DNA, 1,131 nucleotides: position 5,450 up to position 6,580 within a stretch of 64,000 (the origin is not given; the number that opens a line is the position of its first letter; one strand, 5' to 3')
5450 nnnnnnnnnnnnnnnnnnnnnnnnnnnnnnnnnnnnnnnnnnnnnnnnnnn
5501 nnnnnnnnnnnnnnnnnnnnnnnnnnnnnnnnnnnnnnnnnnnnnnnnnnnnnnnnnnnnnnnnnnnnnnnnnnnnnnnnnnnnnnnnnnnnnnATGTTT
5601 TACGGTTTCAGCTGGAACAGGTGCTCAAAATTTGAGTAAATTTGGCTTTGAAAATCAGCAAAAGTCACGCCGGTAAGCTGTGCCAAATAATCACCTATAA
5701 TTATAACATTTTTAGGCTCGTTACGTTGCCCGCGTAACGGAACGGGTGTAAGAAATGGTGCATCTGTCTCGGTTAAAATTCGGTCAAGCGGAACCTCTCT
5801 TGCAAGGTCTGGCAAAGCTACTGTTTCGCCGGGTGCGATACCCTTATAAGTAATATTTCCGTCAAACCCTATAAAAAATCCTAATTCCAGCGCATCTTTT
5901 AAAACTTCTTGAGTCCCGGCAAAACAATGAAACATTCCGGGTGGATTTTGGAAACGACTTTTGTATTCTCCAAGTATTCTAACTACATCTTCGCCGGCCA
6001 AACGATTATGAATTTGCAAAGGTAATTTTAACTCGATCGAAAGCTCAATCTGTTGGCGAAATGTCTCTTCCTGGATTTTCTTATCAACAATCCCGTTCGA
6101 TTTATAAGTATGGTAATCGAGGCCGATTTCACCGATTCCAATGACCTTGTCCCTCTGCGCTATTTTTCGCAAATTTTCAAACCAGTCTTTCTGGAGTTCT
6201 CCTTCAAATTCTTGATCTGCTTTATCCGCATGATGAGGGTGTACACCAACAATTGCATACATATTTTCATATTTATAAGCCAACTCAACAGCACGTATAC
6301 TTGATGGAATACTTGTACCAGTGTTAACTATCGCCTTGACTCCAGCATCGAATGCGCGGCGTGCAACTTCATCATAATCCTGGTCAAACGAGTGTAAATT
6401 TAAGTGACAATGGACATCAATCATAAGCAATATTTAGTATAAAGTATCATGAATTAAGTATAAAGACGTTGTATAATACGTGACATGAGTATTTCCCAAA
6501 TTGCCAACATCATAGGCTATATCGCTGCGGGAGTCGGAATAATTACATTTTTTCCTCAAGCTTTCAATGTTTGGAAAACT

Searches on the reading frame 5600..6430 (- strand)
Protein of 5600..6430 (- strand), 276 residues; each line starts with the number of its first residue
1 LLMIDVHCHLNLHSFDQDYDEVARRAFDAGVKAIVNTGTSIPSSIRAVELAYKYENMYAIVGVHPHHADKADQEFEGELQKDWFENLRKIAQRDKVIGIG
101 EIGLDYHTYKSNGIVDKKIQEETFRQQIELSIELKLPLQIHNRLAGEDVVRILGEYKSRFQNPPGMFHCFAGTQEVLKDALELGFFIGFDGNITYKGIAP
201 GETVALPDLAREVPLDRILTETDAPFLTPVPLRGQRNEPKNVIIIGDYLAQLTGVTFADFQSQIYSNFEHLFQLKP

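Call 3: search_protein_families(library=pfam, proteins=[window:5600-6430:-], max_evalue=0.01)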
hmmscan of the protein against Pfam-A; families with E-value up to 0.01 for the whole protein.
window:5600-6430:- (276 aa): 1 family
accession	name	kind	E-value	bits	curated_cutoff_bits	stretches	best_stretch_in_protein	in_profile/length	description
PF01026.27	TatD_DNase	-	2.6e-75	253.5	27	1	4-273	1-253/253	TatD related DNase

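Call 4: search_protein_families(library=ncbifam, proteins=[window:5600-6430:-], max_evalue=0.01)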
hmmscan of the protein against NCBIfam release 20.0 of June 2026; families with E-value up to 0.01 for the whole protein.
window:5600-6430:- (276 aa): 5 families
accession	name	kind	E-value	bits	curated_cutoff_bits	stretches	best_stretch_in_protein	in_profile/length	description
TIGR00010.1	TIGR00010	subfamily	2.8e-73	246.5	206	1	3-273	1-252/253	YchF/TatD family DNA exonuclease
NF008075.0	PRK10812.1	equivalog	3.1e-49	167.6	438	1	1-274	1-256/265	metal-dependent hydrolase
NF007745.0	PRK10425.1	equivalog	3.5e-43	147.7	395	1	3-274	1-258/260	3'-5' ssDNA/RNA exonuclease TatD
NF008522.0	PRK11449.1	equivalog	4e-29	101.5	481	1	3-274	5-258/259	metal-dependent hydrolase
NF041926.1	QatD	equivalog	7.5e-24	84.2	230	1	5-271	1-239/239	Qat anti-phage system TatD family nuclease QatD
